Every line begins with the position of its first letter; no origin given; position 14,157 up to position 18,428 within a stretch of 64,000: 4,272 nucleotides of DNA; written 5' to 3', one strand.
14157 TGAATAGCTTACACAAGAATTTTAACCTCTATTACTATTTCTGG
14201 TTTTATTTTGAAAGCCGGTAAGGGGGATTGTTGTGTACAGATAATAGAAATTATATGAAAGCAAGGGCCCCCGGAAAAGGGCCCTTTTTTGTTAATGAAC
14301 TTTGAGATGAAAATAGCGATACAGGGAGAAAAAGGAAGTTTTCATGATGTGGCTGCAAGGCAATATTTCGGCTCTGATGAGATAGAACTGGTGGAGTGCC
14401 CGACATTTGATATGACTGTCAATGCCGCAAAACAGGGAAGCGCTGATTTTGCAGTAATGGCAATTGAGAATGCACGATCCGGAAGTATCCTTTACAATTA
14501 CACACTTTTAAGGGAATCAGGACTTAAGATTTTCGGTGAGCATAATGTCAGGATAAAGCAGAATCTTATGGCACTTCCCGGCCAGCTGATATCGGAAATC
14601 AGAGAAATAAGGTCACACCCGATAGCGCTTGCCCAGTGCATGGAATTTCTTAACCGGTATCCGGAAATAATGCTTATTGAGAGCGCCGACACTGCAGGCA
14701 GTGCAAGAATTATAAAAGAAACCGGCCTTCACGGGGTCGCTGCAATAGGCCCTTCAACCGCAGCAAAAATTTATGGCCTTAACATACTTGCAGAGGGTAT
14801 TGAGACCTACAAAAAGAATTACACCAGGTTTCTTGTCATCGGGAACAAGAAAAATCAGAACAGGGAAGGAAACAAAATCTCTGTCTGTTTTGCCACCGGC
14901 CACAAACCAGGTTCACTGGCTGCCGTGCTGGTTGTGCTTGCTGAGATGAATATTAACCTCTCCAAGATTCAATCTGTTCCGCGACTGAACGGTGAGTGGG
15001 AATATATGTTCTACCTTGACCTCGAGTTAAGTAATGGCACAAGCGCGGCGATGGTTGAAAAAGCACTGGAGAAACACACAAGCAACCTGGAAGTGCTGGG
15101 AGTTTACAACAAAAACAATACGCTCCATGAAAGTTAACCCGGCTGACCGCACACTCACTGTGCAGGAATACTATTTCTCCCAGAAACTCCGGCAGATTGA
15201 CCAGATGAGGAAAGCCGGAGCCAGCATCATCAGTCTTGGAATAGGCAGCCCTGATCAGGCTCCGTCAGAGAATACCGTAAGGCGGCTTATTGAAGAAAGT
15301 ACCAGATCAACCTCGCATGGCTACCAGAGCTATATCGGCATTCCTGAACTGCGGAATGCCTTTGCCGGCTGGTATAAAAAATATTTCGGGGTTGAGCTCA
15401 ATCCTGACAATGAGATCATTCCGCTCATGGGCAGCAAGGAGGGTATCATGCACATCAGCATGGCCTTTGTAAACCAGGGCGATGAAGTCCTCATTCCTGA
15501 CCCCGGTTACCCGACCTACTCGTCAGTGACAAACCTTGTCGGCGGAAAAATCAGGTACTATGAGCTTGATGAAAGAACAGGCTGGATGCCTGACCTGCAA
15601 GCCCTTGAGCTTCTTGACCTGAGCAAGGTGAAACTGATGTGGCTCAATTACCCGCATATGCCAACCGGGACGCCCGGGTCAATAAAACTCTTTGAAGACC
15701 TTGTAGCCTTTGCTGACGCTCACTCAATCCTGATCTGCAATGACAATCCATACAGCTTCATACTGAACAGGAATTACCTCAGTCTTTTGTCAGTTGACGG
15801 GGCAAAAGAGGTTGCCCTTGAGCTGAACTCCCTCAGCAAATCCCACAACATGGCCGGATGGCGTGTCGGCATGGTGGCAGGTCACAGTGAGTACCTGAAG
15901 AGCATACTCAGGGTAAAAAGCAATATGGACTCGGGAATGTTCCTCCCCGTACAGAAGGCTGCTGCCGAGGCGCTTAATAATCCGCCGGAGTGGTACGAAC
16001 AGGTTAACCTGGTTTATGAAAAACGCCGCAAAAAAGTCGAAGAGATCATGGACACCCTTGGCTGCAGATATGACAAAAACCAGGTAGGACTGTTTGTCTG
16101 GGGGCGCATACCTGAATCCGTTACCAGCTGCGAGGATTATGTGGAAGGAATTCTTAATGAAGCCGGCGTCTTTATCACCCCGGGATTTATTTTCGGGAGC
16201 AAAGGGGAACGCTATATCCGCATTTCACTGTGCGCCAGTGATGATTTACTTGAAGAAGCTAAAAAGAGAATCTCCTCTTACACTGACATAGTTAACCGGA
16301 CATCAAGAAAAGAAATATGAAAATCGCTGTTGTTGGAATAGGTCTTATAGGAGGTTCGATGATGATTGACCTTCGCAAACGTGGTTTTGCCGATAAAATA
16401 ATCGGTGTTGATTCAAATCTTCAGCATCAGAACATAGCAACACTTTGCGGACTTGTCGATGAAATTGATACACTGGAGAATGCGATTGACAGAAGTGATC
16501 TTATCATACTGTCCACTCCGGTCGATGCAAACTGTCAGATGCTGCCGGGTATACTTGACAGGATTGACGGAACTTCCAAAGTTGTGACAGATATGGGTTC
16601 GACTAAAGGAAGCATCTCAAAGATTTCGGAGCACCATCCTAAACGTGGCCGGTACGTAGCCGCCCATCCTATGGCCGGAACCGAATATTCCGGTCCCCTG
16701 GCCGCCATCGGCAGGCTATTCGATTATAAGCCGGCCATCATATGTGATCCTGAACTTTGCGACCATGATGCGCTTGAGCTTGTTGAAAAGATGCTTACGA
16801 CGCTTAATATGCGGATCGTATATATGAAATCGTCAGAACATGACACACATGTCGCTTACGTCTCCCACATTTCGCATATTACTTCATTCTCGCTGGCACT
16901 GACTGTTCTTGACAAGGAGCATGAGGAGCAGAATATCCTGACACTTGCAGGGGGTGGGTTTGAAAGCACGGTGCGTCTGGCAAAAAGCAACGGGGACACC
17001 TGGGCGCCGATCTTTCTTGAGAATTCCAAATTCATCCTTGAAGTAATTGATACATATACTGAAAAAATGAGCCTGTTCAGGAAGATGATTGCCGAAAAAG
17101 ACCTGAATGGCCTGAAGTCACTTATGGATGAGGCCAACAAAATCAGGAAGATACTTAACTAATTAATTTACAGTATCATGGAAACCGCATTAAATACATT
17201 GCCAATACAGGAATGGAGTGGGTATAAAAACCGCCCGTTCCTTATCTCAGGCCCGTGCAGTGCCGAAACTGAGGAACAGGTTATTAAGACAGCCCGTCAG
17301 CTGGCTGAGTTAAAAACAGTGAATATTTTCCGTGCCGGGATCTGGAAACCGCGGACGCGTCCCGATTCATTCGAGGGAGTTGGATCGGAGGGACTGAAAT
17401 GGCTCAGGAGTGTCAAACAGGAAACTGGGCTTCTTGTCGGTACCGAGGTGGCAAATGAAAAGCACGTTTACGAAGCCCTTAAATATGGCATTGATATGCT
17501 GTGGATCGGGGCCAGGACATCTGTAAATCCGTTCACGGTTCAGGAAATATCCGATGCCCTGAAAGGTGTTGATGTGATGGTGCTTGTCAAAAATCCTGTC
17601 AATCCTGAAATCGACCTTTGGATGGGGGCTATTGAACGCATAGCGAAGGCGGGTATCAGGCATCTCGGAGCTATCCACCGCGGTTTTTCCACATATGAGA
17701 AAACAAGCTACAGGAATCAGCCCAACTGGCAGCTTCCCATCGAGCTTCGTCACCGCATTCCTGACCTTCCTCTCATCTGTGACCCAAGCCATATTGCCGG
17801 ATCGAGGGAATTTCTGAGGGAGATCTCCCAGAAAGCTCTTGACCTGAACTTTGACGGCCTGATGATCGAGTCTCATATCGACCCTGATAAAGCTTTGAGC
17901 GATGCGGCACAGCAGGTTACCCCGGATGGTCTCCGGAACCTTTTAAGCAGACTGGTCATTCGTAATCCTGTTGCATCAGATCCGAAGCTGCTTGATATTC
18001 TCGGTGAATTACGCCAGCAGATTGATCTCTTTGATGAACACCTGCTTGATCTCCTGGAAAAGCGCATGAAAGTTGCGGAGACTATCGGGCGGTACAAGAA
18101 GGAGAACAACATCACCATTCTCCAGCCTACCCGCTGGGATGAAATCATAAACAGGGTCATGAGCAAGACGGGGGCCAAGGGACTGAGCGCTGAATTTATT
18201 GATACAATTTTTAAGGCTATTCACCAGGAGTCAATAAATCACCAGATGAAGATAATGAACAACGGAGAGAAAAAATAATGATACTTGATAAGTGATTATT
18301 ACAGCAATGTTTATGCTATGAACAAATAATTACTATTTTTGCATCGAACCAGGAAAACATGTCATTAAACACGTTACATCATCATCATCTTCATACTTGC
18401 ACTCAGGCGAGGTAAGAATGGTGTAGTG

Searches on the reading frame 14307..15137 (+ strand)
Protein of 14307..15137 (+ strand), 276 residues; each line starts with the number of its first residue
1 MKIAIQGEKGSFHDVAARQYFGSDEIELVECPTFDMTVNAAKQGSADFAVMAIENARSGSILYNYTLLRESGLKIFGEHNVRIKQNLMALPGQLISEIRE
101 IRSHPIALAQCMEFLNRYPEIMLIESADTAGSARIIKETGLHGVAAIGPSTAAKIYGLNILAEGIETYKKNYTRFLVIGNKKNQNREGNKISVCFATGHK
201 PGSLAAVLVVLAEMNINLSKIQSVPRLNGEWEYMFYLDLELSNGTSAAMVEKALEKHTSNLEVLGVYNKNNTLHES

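Call 4: search_protein_families(library=pfam, proteins=[window:14307-15137:+])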
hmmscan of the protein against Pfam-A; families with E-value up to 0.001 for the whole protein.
window:14307-15137:+ (276 aa): 2 families
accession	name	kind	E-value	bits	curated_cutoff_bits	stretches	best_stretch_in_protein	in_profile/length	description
PF00800.23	PDT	-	1.7e-57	194.6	25.2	1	3-182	1-180/181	Prephenate dehydratase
PF01842.31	ACT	-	4.4e-06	26.8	27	1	200-239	10-48/66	ACT domain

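Call 8: find_related_loci(query=window:14307-15137:+, collection=genome_contigs, flank=3000)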
Query window:14307-15137:+ (276 aa) in genome_contigs; peptide patterns used: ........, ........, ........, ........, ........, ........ (x = any residue, [..] = any of these).
593 stretches matched a pattern; 505 encode a relative of the query (tblastn E <= 1e-3); the best 80 are kept; 80 distinct loci.
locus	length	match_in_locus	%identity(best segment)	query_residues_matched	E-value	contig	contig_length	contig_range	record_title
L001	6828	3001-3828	92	1-276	9e-173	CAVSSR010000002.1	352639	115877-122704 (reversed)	MAG: uncultured Bacteroidales bacterium isolate MFD05674.bin.2.111 genome assembly, contig: contig_13132, whole genome s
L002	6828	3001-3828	92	1-276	1e-172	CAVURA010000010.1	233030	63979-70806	MAG: uncultured Bacteroidales bacterium isolate MFD01299.bin.1.197 genome assembly, contig: contig_16997, whole genome s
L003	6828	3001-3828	92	1-276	2e-172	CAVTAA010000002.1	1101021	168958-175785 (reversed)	MAG: uncultured Bacteroidales bacterium isolate MFD04716.bin.2.212 genome assembly, contig: contig_14098, whole genome s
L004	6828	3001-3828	88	1-276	4e-166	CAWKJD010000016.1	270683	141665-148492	MAG: uncultured Bacteroidales bacterium isolate MFD01872.bin.1.312 genome assembly, contig: contig_82558, whole genome s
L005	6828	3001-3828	88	1-276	1e-165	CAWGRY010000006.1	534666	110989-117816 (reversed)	MAG: uncultured Bacteroidales bacterium isolate MFD05942.bin.1.444 genome assembly, contig: contig_38270, whole genome s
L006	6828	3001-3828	89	1-276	5e-165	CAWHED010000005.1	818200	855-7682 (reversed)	MAG: uncultured Bacteroidales bacterium isolate MFD00905.bin.1.160 genome assembly, contig: contig_3313, whole genome sh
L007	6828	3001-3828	91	1-276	8e-163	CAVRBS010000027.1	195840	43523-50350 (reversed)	MAG: uncultured Bacteroidales bacterium isolate MFD00032.bin.3.335 genome assembly, contig: contig_77364, whole genome s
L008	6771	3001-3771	89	9-265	3e-154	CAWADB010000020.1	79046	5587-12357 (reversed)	MAG: uncultured Bacteroidales bacterium isolate MFD00905.bin.2.66 genome assembly, contig: contig_63516, whole genome sh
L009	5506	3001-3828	77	1-276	4e-146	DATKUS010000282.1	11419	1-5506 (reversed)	MAG TPA_asm: Bacteroidales bacterium isolate SMAG_U14113 k141_1682929, whole genome shotgun sequence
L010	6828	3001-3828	74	1-276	5e-141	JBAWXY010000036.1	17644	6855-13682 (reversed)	MAG: Bacteroidota bacterium isolate ELA075 MAG075_36, whole genome shotgun sequence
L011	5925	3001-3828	72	1-276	4e-141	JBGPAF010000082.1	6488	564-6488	MAG: Bacteroidia bacterium isolate OBJ_0618_130150_135 k141_5900399_length_6488_cov_11.0000, whole genome shotgun sequen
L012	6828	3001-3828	74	1-276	9e-140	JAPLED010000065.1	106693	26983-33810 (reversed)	MAG: Bacteroidia bacterium isolate LacPavin_0920_WC90_MAG_39_66 LacPavin_0920_WC90_scaffold_103373, whole genome shotgun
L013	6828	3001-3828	72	1-276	3e-139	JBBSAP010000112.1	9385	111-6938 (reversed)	MAG: Bacteroidales bacterium isolate La6_metabat2.017 La6_metabat2.017_K_1123492_L_9385_cov_35.6743, whole genome shotgu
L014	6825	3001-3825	73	2-276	2e-138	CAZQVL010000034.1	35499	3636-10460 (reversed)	MAG TPA_asm: uncultured Rikenellaceae bacterium isolate binchicken_co100_457 genome assembly, contig: NODE_1742_length_3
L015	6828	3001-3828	75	1-276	1e-138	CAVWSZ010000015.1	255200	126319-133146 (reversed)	MAG: uncultured Bacteroidales bacterium isolate MFD01299.bin.2.84 genome assembly, contig: contig_71391, whole genome sh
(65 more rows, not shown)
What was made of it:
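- Tried and rejected: The single genome-collection scan had already been used (call 8).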

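Call 60: search_protein_families(library=ncbifam, proteins=[window:14307-15137:+])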
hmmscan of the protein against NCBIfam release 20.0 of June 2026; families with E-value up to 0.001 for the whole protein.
window:14307-15137:+ (276 aa): 4 families
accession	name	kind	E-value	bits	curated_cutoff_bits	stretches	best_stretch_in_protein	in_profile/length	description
NF008865.0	PRK11898.1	equivalog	1.1e-61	208.5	219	1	1-270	2-279/284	prephenate dehydratase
NF008866.0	PRK11899.1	equivalog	4e-56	190.3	359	1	2-271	7-277/283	prephenate dehydratase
NF007910.0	PRK10622.1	equivalog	1.9e-46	158.7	577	1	2-272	105-380/386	bifunctional chorismate mutase/prephenate dehydratase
TIGR01268.1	Phe4hydrox_tetr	equivalog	4.4e-07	29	704.8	1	183-271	9-98/436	phenylalanine 4-monooxygenase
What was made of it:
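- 14307..15137 (+): pheA: prephenate dehydratase with an ACT domain. Pfam PDT 1.7e-57 plus ACT (call 4); NCBIfam prephenate dehydratase (call 60).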

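Call 64: find_homologous_proteins(query=window:14307-15137:+, max_evalue=1e-20)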
Query window:14307-15137:+ (276 aa): 7266 proteins with E <= 1e-20 among 8000 candidates; the best 120 are listed.
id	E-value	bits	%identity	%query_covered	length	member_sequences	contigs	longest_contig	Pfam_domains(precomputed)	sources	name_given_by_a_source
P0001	6.7e-175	598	99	100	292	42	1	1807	PF00800.24,PF01842.32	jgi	-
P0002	4.8e-158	543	89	100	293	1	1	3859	PF00800.24,PF01842.32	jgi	jgi:prephenate dehydratase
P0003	3.9e-157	540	90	100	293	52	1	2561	PF00800.24,PF01842.32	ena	-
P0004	4.2e-153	526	87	100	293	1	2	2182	PF00800.24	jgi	-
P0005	5.6e-153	526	87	100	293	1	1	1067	PF00800.24,PF01842.32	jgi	-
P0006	1.2e-152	525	86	100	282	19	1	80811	PF00800.24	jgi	-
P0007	5.1e-152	523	87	100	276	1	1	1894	PF00800.24,PF01842.32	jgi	jgi:prephenate dehydratase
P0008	1.1e-151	522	87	100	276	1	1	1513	PF00800.24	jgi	jgi:prephenate dehydratase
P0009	2.3e-151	521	90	100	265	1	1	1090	PF00800.24,PF01842.32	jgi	jgi:prephenate dehydratase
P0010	8.5e-151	519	86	100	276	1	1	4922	PF00800.24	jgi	jgi:prephenate dehydratase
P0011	1.3e-149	515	86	100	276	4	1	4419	PF00800.24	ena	-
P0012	4.1e-149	513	84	100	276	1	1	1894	PF00800.24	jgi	jgi:prephenate dehydratase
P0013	2.5e-136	471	76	100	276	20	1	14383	PF00800.24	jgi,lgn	jgi:prephenate dehydratase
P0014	1.1e-135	469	77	100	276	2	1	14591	PF00800.24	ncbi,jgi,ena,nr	ncbi:MAG TPA: prephenate dehydratase [Bacteroidales bacterium]|nr:prephenate dehydratase [Bacteroida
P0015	3.3e-135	468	76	100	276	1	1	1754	PF00800.24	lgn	-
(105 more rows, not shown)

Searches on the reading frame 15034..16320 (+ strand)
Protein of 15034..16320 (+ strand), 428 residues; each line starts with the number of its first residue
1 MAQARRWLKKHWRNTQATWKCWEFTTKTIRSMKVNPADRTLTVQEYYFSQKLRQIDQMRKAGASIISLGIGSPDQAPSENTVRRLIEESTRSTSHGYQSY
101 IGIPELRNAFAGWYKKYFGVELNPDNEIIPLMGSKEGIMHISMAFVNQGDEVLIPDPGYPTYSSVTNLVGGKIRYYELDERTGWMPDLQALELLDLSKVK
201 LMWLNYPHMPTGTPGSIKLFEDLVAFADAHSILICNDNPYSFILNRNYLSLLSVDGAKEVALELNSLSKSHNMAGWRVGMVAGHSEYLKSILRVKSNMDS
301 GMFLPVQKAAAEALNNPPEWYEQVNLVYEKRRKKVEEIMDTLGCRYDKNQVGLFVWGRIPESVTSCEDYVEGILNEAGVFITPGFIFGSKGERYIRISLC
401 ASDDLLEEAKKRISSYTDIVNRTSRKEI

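Call 4: search_protein_families(library=pfam, proteins=[window:15034-16320:+])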
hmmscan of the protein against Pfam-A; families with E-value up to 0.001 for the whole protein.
window:15034-16320:+ (428 aa): 1 family
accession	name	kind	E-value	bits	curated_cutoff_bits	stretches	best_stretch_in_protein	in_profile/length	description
PF00155.27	Aminotran_1_2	-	5.7e-56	190.7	19.7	1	65-413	3-361/361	Aminotransferase class I and II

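Call 60: search_protein_families(library=ncbifam, proteins=[window:15034-16320:+])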
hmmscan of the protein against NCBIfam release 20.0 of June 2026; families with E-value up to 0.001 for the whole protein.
window:15034-16320:+ (428 aa): 64 families (the best 25 are shown)
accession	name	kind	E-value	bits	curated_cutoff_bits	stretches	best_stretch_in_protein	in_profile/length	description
NF006756.0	PRK09276.1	subfamily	9.5e-118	393.5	507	1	36-416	4-385/387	LL-diaminopimelate aminotransferase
TIGR03540.1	DapC_direct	equivalog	1e-114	383.4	593.25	1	37-414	3-381/383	LL-diaminopimelate aminotransferase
NF005815.0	PRK07681.1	equivalog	4.1e-94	315.8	545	1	34-415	3-384/399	LL-diaminopimelate aminotransferase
NF005977.0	PRK08068.1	subfamily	2.3e-91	306.9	494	1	34-415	3-385/391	transaminase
NF004611.0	PRK05942.1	equivalog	1.4e-88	297.5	628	1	34-414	6-387/394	aspartate aminotransferase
NF006604.0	PRK09148.1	equivalog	6.2e-82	275.7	648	1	44-424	12-396/406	LL-diaminopimelate aminotransferase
NF006033.0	PRK08175.1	equivalog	7.2e-79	265.6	647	1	53-413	26-390/407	alanine transaminase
NF006387.0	PRK08636.1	equivalog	5.5e-77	259.4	675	1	45-416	15-397/403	LL-diaminopimelate aminotransferase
NF005613.0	PRK07366.1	equivalog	2.3e-76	257.4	486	1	37-417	4-388/391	LL-diaminopimelate aminotransferase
NF004937.0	PRK06290.1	equivalog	1.3e-72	244.8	585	1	58-369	39-350/410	LL-diaminopimelate aminotransferase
NF041364.1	GntC_guanitoxin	equivalog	7.2e-69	232.4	415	1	66-415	1-355/356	guanitoxin biosynthesis PLP-dependent (S)-gamma-hydroxy-L-arginine cyclodehydratase GntC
TIGR03537.1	DapC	equivalog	1e-58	199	453.6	1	67-409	4-343/350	succinyldiaminopimelate transaminase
NF005588.0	PRK07309.1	equivalog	1.2e-51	175.9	576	1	51-417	18-386/391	pyridoxal phosphate-dependent aminotransferase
NF005816.0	PRK07682.1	equivalog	1.2e-50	172.2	620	1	62-421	28-387/390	aminotransferase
NF041091.1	asp_aminotase_Arch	equivalog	2.6e-50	171.4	550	1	55-416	19-374/376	aspartate aminotransferase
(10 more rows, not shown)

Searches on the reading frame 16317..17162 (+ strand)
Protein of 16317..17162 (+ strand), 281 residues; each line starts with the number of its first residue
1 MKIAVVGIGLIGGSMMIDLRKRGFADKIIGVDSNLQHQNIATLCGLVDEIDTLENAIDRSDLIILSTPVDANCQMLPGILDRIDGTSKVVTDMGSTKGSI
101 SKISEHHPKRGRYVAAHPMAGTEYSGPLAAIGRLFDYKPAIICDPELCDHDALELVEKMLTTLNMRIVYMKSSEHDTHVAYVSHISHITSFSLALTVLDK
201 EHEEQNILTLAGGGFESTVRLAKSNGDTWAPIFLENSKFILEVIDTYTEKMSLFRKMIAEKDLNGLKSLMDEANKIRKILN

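Call 4: search_protein_families(library=pfam, proteins=[window:16317-17162:+])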
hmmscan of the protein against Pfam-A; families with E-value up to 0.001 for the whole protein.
window:16317-17162:+ (281 aa): 4 families
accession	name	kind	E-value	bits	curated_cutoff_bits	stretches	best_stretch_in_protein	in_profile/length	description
PF02153.23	PDH_N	-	8.6e-29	100.5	26.5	1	18-168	4-153/154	Prephenate dehydrogenase, nucleotide-binding domain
PF20463.3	PDH_C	-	6.5e-22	78.2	22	1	172-271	2-101/102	Prephenate dehydrogenase, dimerization domain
PF02826.25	2-Hacid_dh_C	-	0.00031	20.6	25.1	0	2-71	38-103/178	D-isomer specific 2-hydroxyacid dehydrogenase, NAD binding domain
PF03807.23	F420_oxidored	-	0.00059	20.8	21.6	0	2-81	1-80/94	NADP oxidoreductase coenzyme F420-dependent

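Call 60: search_protein_families(library=ncbifam, proteins=[window:16317-17162:+])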
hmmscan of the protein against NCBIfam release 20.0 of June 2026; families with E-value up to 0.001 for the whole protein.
window:16317-17162:+ (281 aa): 23 families
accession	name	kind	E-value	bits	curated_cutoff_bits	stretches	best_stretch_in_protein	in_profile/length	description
NF006307.0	PRK08507.1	equivalog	1.3e-97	326.3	295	1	1-280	1-275/275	prephenate dehydrogenase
NF011381.1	PRK14806.1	equivalog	3.2e-56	191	902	1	2-278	5-282/733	bifunctional prephenate dehydrogenase/3-phosphoshikimate 1-carboxyvinyltransferase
NF005107.0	PRK06545.1-5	equivalog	2e-54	185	414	1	2-280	4-284/367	prephenate dehydrogenase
NF005694.0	PRK07502.1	equivalog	3.2e-51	174.4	409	1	2-278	8-286/310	prephenate/arogenate dehydrogenase family protein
NF005650.0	PRK07417.1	equivalog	4.3e-48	164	290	1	1-278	2-276/281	prephenate/arogenate dehydrogenase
NF005105.0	PRK06545.1-3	equivalog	1.1e-45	156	524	1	2-280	4-285/367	prephenate dehydrogenase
NF005106.0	PRK06545.1-4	equivalog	1.4e-43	149.6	569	1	2-280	3-283/363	prephenate dehydrogenase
NF005111.0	PRK06545.2-3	equivalog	5.8e-41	140.7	344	1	3-263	16-270/371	prephenate dehydrogenase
NF005108.0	PRK06545.1-6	equivalog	2.2e-35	122.2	327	1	3-277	13-281/321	prephenate dehydrogenase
NF005112.0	PRK06545.2-4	subfamily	4.3e-32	111.5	294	1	2-251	4-243/356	prephenate dehydrogenase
NF005109.0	PRK06545.2-1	equivalog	1.1e-28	100.4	397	1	4-249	5-240/361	prephenate dehydrogenase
NF005104.0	PRK06545.1-1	equivalog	4.1e-27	95.2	713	1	2-278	4-281/366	prephenate dehydrogenase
NF005113.0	PRK06545.2-5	equivalog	3.7e-23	82.1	497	2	1-149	1-143/378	prephenate dehydrogenase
NF005110.0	PRK06545.2-2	equivalog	2.6e-22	79.6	385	1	3-236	73-301/423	prephenate dehydrogenase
NF006408.0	PRK08655.1-2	equivalog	1.4e-09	37.2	422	1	2-197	8-192/441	prephenate dehydrogenase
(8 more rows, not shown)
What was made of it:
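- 16317..17162 (+): tyrA: prephenate dehydrogenase. Pfam PDH_N and PDH_C (call 4); NF006307 scores 326 bits, above its cut-off of 295 (call 60).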

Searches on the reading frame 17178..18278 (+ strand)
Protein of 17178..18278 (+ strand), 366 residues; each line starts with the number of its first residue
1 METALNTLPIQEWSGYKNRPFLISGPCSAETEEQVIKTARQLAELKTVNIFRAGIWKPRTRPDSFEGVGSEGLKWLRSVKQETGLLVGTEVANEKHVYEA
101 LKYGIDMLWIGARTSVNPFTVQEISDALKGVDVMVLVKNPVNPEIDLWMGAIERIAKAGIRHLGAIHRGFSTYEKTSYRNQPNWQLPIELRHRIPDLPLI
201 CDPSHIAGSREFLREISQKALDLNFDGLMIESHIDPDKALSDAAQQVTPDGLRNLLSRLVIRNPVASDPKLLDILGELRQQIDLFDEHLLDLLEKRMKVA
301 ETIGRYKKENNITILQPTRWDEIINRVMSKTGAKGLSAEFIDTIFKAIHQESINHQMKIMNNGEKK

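Call 4: search_protein_families(library=pfam, proteins=[window:17178-18278:+])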
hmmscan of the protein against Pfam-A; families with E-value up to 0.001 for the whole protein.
window:17178-18278:+ (366 aa): 2 families
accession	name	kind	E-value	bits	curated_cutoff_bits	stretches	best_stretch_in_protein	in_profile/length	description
PF00793.26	DAHP_synth_1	-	2e-40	138.8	25.5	1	14-254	12-256/270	DAHP synthetase I family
PF01817.26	CM_2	-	3.3e-25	88.5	27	1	278-356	1-79/80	Chorismate mutase type II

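Call 60: search_protein_families(library=ncbifam, proteins=[window:17178-18278:+])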
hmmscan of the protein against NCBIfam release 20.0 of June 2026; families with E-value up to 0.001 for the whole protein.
window:17178-18278:+ (366 aa): 28 families (the best 25 are shown)
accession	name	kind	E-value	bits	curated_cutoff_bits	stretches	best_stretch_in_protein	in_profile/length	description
NF009239.0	PRK12595.1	equivalog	7.2e-55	186.4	279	2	18-257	117-348/360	bifunctional 3-deoxy-7-phosphoheptulonate synthase/chorismate mutase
NF006421.0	PRK08673.1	subfamily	9.8e-53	179.5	335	1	17-259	92-326/338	3-deoxy-7-phosphoheptulonate synthase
TIGR01361.1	DAHP_synth_Bsub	equivalog_domain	1.2e-50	172.3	267.75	1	18-259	24-257/260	3-deoxy-7-phosphoheptulonate synthase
NF041229.1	BagF_FevY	exception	2.5e-38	132.1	700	1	20-273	91-334/340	phospho-2-dehydro-3-deoxyheptonate aldolase BagF/FevY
NF009933.0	PRK13396.1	subfamily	2.5e-38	132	486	1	21-261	103-336/352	3-deoxy-7-phosphoheptulonate synthase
NF003543.0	PRK05198.1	equivalog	2.6e-19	69.3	242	2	16-112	14-115/273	3-deoxy-8-phosphooctulonate synthase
TIGR01362.1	KDO8P_synth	equivalog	2.8e-18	66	314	2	207-260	197-250/258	3-deoxy-8-phosphooctulonate synthase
TIGR01791.2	CM_archaeal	equivalog_domain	1.9e-14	53.4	66.95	1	276-356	2-82/83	chorismate mutase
TIGR01805.1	CM_mono_grmpos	equivalog_domain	7.2e-13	48.6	71.2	1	275-351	1-76/81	chorismate mutase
NF008400.0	PRK11199.1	equivalog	1.5e-12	47.1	273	1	275-357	5-87/374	bifunctional chorismate mutase/prephenate dehydrogenase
TIGR01803.1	CM-like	subfamily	3.8e-12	46.2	73.35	1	276-356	2-82/82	chorismate mutase family protein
TIGR01807.1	CM_P2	equivalog_domain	4.4e-12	46.1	69.55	1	275-348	1-75/76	chorismate mutase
TIGR01808.1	CM_M_hiGC-arch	equivalog_domain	2.5e-11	43.5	52.15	1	277-333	4-59/74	chorismate mutase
NF004925.0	PRK06285.1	equivalog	3.6e-10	39.8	77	1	274-362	8-96/99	chorismate mutase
NF006691.0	PRK09239.1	equivalog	2.2e-09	37.4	120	1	270-365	7-102/108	chorismate mutase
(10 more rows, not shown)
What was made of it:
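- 17178..18278 (+): Bifunctional DAHP synthase / chorismate mutase. Pfam DAHP_synth_1 plus CM_2 (call 4); NCBIfam (call 60).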
